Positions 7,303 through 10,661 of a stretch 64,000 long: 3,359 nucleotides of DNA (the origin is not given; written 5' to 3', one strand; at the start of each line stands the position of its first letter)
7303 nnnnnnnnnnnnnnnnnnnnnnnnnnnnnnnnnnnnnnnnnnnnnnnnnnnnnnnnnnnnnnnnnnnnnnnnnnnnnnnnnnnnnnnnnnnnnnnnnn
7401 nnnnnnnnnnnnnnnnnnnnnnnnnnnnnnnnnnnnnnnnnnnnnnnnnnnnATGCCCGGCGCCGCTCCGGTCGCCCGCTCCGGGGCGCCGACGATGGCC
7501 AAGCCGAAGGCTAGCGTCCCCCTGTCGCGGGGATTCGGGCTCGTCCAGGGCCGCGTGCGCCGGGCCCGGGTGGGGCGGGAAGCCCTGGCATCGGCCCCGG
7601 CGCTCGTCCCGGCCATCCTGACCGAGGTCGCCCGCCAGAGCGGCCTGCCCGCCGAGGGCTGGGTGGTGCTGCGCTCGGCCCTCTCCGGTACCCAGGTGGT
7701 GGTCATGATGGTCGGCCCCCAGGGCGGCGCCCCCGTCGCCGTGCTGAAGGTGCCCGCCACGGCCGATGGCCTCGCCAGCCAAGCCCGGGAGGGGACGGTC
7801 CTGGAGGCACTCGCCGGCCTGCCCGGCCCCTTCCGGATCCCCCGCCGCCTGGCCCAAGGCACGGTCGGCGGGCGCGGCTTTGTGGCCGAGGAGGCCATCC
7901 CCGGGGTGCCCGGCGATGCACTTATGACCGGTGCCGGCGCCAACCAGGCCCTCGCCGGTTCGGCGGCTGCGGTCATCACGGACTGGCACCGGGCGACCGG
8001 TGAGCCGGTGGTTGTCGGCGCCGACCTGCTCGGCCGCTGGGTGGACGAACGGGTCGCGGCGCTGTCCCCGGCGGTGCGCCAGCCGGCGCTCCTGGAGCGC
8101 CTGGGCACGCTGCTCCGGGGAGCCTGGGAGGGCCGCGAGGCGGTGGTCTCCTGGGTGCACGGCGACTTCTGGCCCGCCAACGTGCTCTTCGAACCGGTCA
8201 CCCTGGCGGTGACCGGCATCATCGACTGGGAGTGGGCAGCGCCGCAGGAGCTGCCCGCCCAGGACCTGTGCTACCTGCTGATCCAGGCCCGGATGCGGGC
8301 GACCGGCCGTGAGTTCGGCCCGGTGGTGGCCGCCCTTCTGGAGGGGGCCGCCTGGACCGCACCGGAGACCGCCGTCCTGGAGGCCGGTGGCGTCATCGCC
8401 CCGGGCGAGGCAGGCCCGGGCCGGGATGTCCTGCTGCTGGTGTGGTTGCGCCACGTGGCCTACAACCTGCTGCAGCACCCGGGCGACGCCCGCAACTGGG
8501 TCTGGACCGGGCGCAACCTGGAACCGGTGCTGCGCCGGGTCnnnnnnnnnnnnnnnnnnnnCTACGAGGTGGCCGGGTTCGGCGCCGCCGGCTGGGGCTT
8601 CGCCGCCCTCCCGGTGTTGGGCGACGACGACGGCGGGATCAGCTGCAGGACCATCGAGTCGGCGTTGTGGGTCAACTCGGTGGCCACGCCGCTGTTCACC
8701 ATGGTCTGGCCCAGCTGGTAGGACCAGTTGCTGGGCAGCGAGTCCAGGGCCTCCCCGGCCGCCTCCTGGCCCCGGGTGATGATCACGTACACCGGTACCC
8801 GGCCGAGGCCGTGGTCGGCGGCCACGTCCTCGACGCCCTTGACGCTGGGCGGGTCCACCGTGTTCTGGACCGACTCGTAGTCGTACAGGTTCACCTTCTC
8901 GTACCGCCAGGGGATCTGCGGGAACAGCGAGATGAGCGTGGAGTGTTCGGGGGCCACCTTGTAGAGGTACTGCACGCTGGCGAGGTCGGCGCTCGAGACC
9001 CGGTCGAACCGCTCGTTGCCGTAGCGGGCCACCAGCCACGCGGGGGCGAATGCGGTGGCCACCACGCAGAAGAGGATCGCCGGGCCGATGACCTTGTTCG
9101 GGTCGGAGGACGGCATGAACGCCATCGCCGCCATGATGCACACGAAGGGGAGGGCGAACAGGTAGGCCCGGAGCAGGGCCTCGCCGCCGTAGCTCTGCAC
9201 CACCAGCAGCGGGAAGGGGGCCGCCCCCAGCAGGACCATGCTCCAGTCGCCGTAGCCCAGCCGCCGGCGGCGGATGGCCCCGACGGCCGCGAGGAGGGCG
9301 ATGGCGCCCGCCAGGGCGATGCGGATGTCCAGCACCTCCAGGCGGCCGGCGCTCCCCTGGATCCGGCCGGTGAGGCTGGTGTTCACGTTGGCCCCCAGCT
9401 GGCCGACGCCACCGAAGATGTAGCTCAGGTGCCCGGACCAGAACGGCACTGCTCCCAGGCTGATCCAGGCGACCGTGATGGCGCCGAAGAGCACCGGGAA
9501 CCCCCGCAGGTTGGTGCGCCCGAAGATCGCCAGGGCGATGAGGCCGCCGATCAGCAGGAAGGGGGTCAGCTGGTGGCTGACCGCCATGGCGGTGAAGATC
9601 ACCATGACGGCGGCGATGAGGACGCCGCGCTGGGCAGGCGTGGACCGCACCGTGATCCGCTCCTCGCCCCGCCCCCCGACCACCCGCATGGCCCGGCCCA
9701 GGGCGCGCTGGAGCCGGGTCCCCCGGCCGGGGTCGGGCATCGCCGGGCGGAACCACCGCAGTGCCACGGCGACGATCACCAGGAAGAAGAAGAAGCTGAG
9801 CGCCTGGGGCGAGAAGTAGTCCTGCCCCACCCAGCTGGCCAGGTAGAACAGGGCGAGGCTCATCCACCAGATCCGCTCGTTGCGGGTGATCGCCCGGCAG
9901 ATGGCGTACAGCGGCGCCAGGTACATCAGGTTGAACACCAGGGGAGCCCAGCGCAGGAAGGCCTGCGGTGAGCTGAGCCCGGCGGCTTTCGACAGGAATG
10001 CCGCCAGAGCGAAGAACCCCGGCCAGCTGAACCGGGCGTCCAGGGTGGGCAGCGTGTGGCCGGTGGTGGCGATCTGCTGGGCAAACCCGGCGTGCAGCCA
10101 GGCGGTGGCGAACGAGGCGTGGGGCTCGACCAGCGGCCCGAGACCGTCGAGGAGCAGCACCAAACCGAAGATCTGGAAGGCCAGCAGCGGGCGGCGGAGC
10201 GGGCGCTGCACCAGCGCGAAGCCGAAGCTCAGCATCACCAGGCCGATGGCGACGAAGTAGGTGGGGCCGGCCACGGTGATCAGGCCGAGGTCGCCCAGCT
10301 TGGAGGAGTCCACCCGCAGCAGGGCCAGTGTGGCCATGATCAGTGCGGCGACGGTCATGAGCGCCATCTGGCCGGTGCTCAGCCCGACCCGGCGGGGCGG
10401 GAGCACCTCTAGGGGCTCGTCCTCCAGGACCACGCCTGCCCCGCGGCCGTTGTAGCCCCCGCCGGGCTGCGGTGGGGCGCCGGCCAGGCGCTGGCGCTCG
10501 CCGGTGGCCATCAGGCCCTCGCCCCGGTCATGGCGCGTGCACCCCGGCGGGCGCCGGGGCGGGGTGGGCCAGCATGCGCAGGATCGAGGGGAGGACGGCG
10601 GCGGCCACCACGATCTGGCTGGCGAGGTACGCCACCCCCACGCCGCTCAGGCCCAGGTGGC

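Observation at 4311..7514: Tandem NTase/P-loop-kinase fusion paralogues: one intact, one with both catalytic motifs erased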

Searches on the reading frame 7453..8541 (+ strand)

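Call 4: search_protein_families(library=pfam, proteins=[window:7453-8541:+], max_evalue=0.1)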
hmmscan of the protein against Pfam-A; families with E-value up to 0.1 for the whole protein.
window:7453-8541:+ (363 aa): 4 families
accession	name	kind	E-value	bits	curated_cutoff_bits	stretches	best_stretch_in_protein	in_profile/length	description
PF01636.29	APH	-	2e-15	57.6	23.2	1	95-299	22-231/239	Phosphotransferase enzyme family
PF19974.5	TCAD9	-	5.9e-06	26.1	40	1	207-348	274-412/429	Ternary complex associated domain 9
PF07914.17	DUF1679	-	0.00021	20.8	24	1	235-278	271-316/414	Uncharacterized oxidoreductase dhs-27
PF02958.26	EcKL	-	0.028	14.2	22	1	230-277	213-262/294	Ecdysteroid kinase-like family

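Call 5: search_protein_families(library=ncbifam, proteins=[window:7453-8541:+], max_evalue=0.1)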
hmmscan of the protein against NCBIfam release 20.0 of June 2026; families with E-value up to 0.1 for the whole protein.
window:7453-8541:+ (363 aa): 5 families
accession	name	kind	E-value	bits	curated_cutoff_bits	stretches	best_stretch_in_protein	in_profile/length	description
NF000137.2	APH_7pp_Ia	exception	3e-05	23.6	640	1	211-305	195-284/332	aminoglycoside O-phosphotransferase APH(7'')-Ia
NF033066.0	APH_3p_VIIIa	exception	0.0011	18.4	520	1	66-265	13-211/267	aminoglycoside O-phosphotransferase APH(3')-VIIIa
NF032897.1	APH_3p_V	exception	0.0051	16.2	450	1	234-259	180-205/264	APH(3')-V family aminoglycoside O-phosphotransferase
NF038151.1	lanthi_synth_III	equivalog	0.0061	15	575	0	101-153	261-310/833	class III lanthionine synthetase LanKC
TIGR02721.1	ycfN_thiK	equivalog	0.056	12.6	299.45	1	198-279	113-189/256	thiamine kinase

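Call 68: search_protein_families(library=padloc, proteins=[window:7453-8541:+], max_evalue=0.01)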
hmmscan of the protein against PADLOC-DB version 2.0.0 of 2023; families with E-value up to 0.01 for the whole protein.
window:7453-8541:+ (363 aa): 0 families

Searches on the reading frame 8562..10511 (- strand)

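Call 4: search_protein_families(library=pfam, proteins=[window:8562-10511:-], max_evalue=0.1)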
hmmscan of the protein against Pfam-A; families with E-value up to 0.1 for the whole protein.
window:8562-10511:- (649 aa): 0 families

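Call 5: search_protein_families(library=ncbifam, proteins=[window:8562-10511:-], max_evalue=0.1)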
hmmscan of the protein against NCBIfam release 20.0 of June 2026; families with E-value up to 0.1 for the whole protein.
window:8562-10511:- (649 aa): 0 families

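Call 75: search_protein_families(library=pfam, alignment_id=A5, max_evalue=0.05)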
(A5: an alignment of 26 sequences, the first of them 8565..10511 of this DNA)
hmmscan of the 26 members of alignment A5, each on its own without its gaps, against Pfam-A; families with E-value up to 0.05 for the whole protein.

A. member 1, window:8565-10511:- (649 aa): 0 families

B. families by the number of members that match (of 26 scanned): 3 families
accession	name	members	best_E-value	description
PF01943.22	Polysacc_synt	6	2e-05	Polysaccharide biosynthesis protein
PF13440.11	Polysacc_synt_3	1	0.00012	Polysaccharide biosynthesis protein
PF05052.17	MerE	1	0.049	MerE protein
